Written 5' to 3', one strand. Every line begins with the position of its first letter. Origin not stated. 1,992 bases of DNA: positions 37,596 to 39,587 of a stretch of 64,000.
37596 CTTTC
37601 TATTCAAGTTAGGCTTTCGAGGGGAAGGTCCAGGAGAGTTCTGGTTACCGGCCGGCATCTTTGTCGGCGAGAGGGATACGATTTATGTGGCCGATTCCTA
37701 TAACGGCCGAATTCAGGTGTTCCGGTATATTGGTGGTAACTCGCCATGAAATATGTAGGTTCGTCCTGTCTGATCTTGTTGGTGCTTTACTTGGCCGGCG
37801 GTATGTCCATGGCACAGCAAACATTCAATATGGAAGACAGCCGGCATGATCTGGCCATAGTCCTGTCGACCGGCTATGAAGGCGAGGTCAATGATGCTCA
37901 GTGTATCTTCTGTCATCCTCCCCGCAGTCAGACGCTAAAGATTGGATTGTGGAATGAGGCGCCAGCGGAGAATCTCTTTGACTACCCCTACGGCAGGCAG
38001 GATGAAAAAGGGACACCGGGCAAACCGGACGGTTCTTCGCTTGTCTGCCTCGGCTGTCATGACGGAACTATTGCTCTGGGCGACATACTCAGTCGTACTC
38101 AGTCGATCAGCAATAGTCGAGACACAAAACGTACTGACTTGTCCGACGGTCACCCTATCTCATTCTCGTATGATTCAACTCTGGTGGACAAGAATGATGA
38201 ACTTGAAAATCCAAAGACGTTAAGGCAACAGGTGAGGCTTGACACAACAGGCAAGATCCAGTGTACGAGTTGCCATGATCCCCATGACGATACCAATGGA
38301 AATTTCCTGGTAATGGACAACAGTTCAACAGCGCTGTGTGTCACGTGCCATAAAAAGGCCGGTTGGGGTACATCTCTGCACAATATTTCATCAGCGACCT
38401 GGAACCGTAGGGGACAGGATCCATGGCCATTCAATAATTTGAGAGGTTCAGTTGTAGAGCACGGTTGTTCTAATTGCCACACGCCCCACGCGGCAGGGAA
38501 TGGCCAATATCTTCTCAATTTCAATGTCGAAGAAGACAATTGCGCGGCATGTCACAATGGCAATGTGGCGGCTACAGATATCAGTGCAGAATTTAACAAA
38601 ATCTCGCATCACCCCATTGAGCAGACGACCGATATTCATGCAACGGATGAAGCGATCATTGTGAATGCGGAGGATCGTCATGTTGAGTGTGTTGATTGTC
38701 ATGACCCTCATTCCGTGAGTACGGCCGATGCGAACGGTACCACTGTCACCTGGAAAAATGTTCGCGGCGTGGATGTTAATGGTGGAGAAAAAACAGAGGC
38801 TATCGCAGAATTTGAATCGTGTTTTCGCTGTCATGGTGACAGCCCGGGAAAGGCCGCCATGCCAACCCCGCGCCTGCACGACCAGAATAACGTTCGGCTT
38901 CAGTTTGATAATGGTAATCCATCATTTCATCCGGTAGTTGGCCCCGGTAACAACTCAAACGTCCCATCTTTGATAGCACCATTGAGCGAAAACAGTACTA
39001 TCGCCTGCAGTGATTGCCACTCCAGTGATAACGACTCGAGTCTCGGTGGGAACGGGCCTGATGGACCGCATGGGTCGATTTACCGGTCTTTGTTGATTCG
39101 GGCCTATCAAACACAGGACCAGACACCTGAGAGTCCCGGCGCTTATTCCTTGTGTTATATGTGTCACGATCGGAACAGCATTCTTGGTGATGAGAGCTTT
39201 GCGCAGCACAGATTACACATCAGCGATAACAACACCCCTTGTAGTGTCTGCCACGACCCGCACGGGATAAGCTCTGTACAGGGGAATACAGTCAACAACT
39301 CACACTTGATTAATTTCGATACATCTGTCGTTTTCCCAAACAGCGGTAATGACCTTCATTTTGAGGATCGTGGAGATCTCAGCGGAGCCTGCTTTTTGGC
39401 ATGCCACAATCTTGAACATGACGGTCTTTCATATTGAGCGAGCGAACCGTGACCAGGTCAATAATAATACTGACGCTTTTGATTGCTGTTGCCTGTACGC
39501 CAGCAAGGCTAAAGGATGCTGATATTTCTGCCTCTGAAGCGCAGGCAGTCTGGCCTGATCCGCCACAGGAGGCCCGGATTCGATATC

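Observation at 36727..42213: Duplicated, translationally coupled gene pairs: NHL lipoprotein followed by dodecahaem cytochrome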

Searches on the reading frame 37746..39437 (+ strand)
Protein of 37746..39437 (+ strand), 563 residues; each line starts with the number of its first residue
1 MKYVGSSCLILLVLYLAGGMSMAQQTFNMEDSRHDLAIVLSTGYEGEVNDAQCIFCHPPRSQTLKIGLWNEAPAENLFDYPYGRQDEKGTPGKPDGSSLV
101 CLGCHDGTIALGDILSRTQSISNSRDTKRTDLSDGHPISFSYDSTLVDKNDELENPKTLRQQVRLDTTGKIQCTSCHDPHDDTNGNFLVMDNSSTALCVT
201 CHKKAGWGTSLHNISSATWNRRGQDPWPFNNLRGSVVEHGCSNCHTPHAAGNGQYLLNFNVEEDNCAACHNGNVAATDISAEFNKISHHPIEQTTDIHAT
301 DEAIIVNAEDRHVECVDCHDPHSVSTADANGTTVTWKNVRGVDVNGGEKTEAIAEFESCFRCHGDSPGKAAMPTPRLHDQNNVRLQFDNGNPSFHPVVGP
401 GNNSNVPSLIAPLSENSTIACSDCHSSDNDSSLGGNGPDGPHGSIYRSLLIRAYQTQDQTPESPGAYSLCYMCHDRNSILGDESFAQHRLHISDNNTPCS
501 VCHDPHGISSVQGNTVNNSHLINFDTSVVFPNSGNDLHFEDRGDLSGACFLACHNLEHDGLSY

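Call 4: search_protein_families(library=pfam, proteins=[window:37746-39437:+], max_evalue=0.01)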
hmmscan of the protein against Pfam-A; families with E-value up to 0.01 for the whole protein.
window:37746-39437:+ (563 aa): 6 families
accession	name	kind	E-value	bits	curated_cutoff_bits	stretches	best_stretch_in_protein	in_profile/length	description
PF09699.15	Paired_CXXCH_1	-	6.6e-24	83.8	20.6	2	172-205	8-39/41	Doubled CXXCH motif (Paired_CXXCH_1)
PF22113.1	Mtrc-MtrF_II-IV_dom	-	1.9e-12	47.5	30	2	236-367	4-131/176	Outer membrane cytochrome MtrC/MtrF-like, domains II/IV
PF14522.11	Cytochrome_C7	-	3.1e-11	43.4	24.8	0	169-204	12-50/67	Cytochrome c7 and related cytochrome c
PF14537.11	Cytochrom_c3_2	-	1.3e-10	42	25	0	163-203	50-79/79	Cytochrome c3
PF22678.1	Cytochrom_c_NrfB-like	-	2.1e-07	31.7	27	0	169-201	57-89/89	Cytochrome c-type protein NrfB-like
PF13435.11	Cytochrome_C554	-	0.0039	18.5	20.8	0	198-270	2-83/84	Cytochrome c554 and c-prime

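Call 5: search_protein_families(library=ncbifam, proteins=[window:37746-39437:+], max_evalue=0.01)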
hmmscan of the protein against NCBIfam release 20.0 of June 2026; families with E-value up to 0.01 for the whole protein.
window:37746-39437:+ (563 aa): 6 families
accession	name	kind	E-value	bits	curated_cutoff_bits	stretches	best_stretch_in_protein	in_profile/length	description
TIGR01905.1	paired_CXXCH_1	subfamily_domain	2.4e-15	56.1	25.2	2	172-205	8-39/41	doubled CXXCH domain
TIGR03508.1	decahem_SO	subfamily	4.3e-15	55.9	192.2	2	45-204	29-176/258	DmsE family decaheme c-type cytochrome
TIGR03146.1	cyt_nit_nrfB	equivalog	3.6e-05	24.1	166.6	1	155-204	92-143/145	cytochrome c nitrite reductase pentaheme subunit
NF047727.1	4hemeCytCCctA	equivalog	0.00011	22.3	180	1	247-329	21-97/109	tetraheme c-type cytochrome CctA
NF008659.0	PRK11659.1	equivalog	0.00026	20.7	184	0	169-205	134-170/188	cytochrome c nitrite reductase pentaheme subunit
NF049875.1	NetB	exception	0.0054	16.6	380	1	168-204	161-197/211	Nrf-like electron transfer protein NetB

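Call 15: find_homologous_proteins(query=window:37746-39437:+, max_evalue=1e-10)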
Query window:37746-39437:+ (563 aa): 5774 proteins with E <= 1e-10 among 8000 candidates; the best 120 are listed.
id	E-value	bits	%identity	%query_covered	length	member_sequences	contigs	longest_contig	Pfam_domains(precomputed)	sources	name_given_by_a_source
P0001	0.0e+0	1332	100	100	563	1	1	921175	PF09699.16,PF14537.12,PF22678.2,PF14522.12,PF22113.2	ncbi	-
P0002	0.0e+0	1189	89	100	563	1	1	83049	PF09699.16,PF14537.12,PF14522.12,PF22113.2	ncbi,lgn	-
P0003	0.0e+0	1102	82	100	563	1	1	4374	PF09699.16,PF14537.12,PF14522.12,PF22113.2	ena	-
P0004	0.0e+0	1094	82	100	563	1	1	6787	PF09699.16,PF14537.12,PF14522.12,PF22113.2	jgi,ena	-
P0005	0.0e+0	1091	84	96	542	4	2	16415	PF09699.16,PF14537.12,PF14522.12,PF22113.2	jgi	-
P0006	0.0e+0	1068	83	96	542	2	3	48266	PF09699.16,PF14537.12,PF14522.12,PF22113.2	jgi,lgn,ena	-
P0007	0.0e+0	1063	80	100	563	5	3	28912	PF09699.16,PF14537.12,PF14522.12,PF22113.2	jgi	-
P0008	0.0e+0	1053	82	96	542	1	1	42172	PF09699.16,PF14537.12,PF22678.2,PF14522.12,PF22113.2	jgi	-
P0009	0.0e+0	1048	79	100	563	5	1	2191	PF09699.16,PF14537.12,PF14522.12,PF22113.2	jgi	-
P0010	0.0e+0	1044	78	100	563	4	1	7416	PF09699.16,PF14537.12,PF14522.12,PF22113.2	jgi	-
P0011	0.0e+0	1041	78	100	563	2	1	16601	PF09699.16,PF14537.12,PF14522.12,PF22113.2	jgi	-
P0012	0.0e+0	1013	76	100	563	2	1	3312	PF09699.16,PF14537.12,PF22678.2,PF14522.12,PF22113.2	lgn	-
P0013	4.6e-291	985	74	100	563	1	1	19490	PF09699.16,PF14537.12,PF14522.12,PF22113.2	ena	-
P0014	1.8e-258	877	66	100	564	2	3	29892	PF09699.16,PF14537.12,PF14522.12,PF22113.2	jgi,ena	-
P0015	5.2e-254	862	64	100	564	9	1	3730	PF09699.16,PF14537.12,PF22678.2,PF14522.12,PF22113.2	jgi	-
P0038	4.3e-223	760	58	100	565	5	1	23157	PF09699.16,PF14537.12,PF13435.12,PF14522.12,PF22113.2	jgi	jgi:predicted CXXCH cytochrome family protein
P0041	3.3e-197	675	55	100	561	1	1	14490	PF09699.16,PF14537.12,PF14522.12,PF22113.2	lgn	-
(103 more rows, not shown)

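Call 17: find_related_loci(query=A1, collection=genome_contigs, flank=10000)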
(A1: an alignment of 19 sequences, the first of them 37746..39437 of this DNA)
Query A1 (563 aa) in genome_contigs; peptide patterns used: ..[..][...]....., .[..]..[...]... (x = any residue, [..] = any of these).
599 stretches matched a pattern (row limit reached: there are more); 567 encode a relative of the query (tblastn E <= 1e-3); the best 80 are kept; 80 distinct loci.
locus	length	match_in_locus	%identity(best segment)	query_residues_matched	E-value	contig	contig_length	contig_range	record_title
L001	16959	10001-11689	49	1-563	4e-171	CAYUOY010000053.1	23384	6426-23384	MAG TPA_asm: uncultured Woeseiaceae bacterium isolate SRP128015_co3_136 genome assembly, contig: NODE_2053_length_23384_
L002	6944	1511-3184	48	3-563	2e-168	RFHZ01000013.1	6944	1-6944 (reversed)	MAG: Nitrospinota bacterium isolate J063 k99_16080, whole genome shotgun sequence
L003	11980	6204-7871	47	9-563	7e-167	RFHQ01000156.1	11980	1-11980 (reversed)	MAG: Gammaproteobacteria bacterium isolate J054 k99_630784, whole genome shotgun sequence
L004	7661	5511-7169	49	10-563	4e-167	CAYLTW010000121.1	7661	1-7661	MAG TPA_asm: uncultured Woeseiaceae bacterium isolate binchicken_co121_127 genome assembly, contig: NODE_8719_length_766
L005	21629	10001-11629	49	29-563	3e-166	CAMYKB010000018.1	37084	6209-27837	MAG: uncultured Gammaproteobacteria bacterium isolate ES_M_Gamma_082 genome assembly, contig: scaffold_700, whole genome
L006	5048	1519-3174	47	11-563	1e-167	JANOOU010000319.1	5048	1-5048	MAG: Gammaproteobacteria bacterium isolate VAR_43_metabat_104 VAR_43_k141_4746065, whole genome shotgun sequence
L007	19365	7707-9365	50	8-558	1e-168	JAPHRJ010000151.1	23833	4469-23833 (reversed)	MAG: Gammaproteobacteria bacterium isolate N2D-Bin_13 c_000000367883, whole genome shotgun sequence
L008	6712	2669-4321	47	9-563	4e-164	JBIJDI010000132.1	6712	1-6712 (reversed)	MAG: Sulfuritalea sp. isolate ME2006-08-22D15_3300044611_group2_bin219 Rohwer_bin2363_scaffold_18940_c1, whole genome sh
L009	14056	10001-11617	49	29-563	2e-162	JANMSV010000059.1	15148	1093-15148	MAG: Betaproteobacteria bacterium isolate SOY_29_metabat_341 SOY_29_k141_3118517, whole genome shotgun sequence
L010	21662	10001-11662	48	13-563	7e-161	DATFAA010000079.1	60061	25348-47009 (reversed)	MAG TPA_asm: Rhodocyclaceae bacterium isolate SMAG_U8489 k141_212788, whole genome shotgun sequence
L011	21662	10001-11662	47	9-563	2e-160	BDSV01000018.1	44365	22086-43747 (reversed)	Bacterium BMS3Abin03 DNA, contig: NODE_11, whole genome shotgun sequence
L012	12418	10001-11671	46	1-563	2e-160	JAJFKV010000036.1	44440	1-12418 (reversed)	MAG: Woeseiaceae bacterium isolate OFTM88 OFTM88_35, whole genome shotgun sequence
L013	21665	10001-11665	47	11-563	5e-160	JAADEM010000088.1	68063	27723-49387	MAG: Chlorobiota bacterium isolate L_MetaBat.217 contig-127_151, whole genome shotgun sequence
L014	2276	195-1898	45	1-563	2e-171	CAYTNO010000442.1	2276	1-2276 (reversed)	MAG TPA_asm: uncultured Woeseiaceae bacterium isolate SRP155585_co2_233 genome assembly, contig: NODE_67282_length_2276_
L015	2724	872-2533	47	9-563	4e-169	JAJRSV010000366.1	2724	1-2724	MAG: Bacteroidetes bacterium isolate Dive96_bin1.139 k141_4255500, whole genome shotgun sequence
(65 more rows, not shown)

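Call 27: list_cluster_members(proteins=[window:37746-39437:+, window:40456-42213:+, window:34688-36697:+, window:33493-34626:+])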
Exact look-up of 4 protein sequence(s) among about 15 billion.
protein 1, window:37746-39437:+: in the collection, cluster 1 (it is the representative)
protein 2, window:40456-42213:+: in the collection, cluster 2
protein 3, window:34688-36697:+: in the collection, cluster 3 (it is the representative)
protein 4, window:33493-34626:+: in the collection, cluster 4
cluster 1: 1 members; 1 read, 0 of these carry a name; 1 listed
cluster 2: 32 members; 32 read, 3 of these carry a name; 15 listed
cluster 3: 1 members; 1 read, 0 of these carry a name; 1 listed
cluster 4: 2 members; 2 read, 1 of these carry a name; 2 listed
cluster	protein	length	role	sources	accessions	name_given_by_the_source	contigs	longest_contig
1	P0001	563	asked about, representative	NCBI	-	-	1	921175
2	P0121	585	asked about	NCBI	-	-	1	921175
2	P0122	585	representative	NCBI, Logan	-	-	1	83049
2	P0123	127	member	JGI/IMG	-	hypothetical protein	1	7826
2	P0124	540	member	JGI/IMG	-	predicted CXXCH cytochrome family protein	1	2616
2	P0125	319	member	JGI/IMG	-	hypothetical protein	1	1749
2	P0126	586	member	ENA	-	-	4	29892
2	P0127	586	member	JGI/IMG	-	-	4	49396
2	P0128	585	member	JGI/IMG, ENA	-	-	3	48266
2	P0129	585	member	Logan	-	-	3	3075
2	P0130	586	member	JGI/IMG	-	-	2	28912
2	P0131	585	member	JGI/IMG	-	-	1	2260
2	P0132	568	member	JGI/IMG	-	-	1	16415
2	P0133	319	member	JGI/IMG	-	-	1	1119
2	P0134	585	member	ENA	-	-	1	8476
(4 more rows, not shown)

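Call 28: find_encoding_contigs(protein=P0001, flank=1000, max_places=2)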
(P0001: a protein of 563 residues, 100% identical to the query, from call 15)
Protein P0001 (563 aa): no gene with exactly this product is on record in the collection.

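Call 29: find_encoding_contigs(protein=P0014, flank=10000, max_places=3)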
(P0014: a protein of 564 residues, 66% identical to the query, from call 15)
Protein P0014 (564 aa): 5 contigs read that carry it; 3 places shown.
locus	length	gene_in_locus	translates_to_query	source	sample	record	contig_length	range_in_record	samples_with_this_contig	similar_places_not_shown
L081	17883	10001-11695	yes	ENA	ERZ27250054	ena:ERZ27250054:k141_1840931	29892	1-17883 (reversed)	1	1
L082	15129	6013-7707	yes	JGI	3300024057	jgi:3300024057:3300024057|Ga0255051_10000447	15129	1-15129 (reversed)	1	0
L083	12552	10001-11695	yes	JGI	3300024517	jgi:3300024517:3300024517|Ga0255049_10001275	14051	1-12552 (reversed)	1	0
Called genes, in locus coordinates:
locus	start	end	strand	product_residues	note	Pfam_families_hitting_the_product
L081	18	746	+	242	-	PF00072:Response_reg, PF00486:Trans_reg_C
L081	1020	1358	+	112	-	PF14522:Cytochrome_C7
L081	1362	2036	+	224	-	PF14522:Cytochrome_C7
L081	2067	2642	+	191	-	PF14522:Cytochrome_C7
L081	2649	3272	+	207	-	-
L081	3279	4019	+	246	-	-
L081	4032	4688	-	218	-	-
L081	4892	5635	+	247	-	PF14522:Cytochrome_C7 (faint), PF09699:Paired_CXXCH_1 (weak)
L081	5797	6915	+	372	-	PF01436:NHL (faint), PF08450:SGL (faint), PF25021:TEN_NHL (faint)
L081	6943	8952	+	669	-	-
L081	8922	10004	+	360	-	PF25021:TEN_NHL (faint), PF08450:SGL (faint), PF01436:NHL (weak), PF17170:DUF5128, PF01436:NHL (weak)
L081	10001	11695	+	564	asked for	PF14522:Cytochrome_C7 (faint), PF14537:Cytochrom_c3_2 (faint), PF09699:Paired_CXXCH_1 (weak), PF22113:Mtrc-MtrF_II-IV_dom (weak)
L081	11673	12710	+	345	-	PF01731:Arylesterase (faint), PF08450:SGL (weak), PF17170:DUF5128 (faint), PF01436:NHL (weak)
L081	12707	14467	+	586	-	PF14522:Cytochrome_C7 (faint), PF14537:Cytochrom_c3_2 (faint), PF09699:Paired_CXXCH_1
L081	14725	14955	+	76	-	PF00483:NTP_transferase (weak)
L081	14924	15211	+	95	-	-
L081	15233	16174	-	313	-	PF04041:Glyco_hydro_130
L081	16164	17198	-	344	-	PF13439:Glyco_transf_4 (weak), PF00534:Glycos_transf_1, PF13692:Glyco_trans_1_4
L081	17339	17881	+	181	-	?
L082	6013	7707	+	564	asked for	PF14522:Cytochrome_C7 (faint), PF14537:Cytochrom_c3_2 (faint), PF09699:Paired_CXXCH_1 (weak), PF22113:Mtrc-MtrF_II-IV_dom (weak)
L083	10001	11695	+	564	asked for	PF14522:Cytochrome_C7 (faint), PF14537:Cytochrom_c3_2 (faint), PF09699:Paired_CXXCH_1 (weak), PF22113:Mtrc-MtrF_II-IV_dom (weak)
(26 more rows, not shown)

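Call 31: search_solved_structures(query=A1, max_evalue=0.01)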
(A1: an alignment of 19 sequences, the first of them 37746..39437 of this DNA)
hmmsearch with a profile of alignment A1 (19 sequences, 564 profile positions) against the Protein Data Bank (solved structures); distinct sequences matched with E-value up to 0.01: 4.
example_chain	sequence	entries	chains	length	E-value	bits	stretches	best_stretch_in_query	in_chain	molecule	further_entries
7tfs_A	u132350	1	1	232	3.2e-40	141.4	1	5-208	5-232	Cytochrome c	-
9yuq_N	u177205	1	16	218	1.2e-32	116.4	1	7-208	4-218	Putative multiheme cytochrome c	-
6i5b_A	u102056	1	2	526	0.00084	21.2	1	92-329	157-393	Uncharacterized protein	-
8z82_C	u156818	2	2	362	0.0079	18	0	261-302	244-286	Photosynthetic reaction center cytochrome c subunit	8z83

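Call 46: search_solved_structures(query=window:37746-39437:+, max_evalue=0.01, show_alignments=2)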
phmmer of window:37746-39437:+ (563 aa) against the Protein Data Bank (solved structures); distinct sequences matched with E-value up to 0.01: 2.
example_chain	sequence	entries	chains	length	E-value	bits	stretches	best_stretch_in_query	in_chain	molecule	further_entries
9yuq_N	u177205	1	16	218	1e-14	57.1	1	14-204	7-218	Putative multiheme cytochrome c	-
7tfs_A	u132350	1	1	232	7.4e-14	54.3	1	26-204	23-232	Cytochrome c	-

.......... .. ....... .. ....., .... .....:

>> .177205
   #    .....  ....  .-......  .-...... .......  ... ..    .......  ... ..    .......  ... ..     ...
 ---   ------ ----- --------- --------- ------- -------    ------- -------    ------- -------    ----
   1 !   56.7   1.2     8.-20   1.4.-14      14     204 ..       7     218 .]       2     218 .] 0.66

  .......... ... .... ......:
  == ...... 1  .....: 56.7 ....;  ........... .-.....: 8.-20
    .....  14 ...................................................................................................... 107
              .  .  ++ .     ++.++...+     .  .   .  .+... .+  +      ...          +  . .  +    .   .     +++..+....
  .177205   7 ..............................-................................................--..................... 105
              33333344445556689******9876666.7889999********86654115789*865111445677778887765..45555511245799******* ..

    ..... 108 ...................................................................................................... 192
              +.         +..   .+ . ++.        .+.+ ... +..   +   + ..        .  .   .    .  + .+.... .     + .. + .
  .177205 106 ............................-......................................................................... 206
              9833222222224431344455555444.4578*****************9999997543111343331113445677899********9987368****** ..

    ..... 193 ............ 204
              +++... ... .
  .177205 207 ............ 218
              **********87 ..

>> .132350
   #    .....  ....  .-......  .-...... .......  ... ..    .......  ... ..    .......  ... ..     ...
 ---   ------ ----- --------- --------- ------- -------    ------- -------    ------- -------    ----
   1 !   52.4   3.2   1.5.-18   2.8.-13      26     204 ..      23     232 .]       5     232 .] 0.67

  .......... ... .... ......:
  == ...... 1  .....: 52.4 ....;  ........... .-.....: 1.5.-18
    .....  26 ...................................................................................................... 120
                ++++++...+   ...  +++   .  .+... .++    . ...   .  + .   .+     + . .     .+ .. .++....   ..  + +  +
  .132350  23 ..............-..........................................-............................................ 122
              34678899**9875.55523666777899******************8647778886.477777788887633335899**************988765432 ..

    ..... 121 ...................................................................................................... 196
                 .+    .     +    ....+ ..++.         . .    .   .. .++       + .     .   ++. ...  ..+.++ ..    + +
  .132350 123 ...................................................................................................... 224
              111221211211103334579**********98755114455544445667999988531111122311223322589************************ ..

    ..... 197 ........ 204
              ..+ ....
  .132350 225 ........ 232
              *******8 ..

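Call 61: find_encoding_contigs(protein=P0038, flank=10000, max_places=1)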
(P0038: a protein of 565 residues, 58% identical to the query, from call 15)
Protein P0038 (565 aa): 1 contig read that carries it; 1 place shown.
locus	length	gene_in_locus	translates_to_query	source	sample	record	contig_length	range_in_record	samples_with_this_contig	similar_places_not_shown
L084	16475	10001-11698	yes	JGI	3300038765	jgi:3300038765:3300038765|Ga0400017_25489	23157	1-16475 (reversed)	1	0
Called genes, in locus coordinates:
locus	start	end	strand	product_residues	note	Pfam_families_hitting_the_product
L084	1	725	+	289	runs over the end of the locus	PF00072:Response_reg, PF00486:Trans_reg_C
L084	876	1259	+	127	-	PF14522:Cytochrome_C7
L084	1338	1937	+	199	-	PF14522:Cytochrome_C7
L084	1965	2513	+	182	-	PF14522:Cytochrome_C7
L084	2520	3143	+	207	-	-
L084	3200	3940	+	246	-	-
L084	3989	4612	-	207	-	-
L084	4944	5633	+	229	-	PF09699:Paired_CXXCH_1 (weak)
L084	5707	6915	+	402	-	PF01436:NHL (faint), PF25021:TEN_NHL (faint), PF17170:DUF5128 (faint), PF08450:SGL (faint)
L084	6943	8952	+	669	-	-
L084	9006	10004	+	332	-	PF25021:TEN_NHL (faint), PF01436:NHL (faint), PF08450:SGL (faint), PF17170:DUF5128 (weak)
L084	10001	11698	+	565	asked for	PF13435:Cytochrome_C554 (faint), PF14537:Cytochrom_c3_2 (faint), PF22113:Mtrc-MtrF_II-IV_dom (faint), PF14522:Cytochrome_C7 (faint), PF09699:Paired_CXXCH_1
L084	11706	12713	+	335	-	PF01436:NHL (faint), PF01731:Arylesterase (faint), PF08450:SGL (faint), PF17170:DUF5128 (weak)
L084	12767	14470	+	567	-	PF14522:Cytochrome_C7 (faint), PF14537:Cytochrom_c3_2 (faint), PF09699:Paired_CXXCH_1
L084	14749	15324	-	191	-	-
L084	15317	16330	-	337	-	PF13374:TPR_10 (faint), PF13424:TPR_12 (faint), PF13428:TPR_14 (faint), PF13432:TPR_16 (weak), PF13432:TPR_16 (weak), PF00515:TPR_1 (weak), PF07719:TPR_2 (weak), PF13181:TPR_8 (weak), +9 more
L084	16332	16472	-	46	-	-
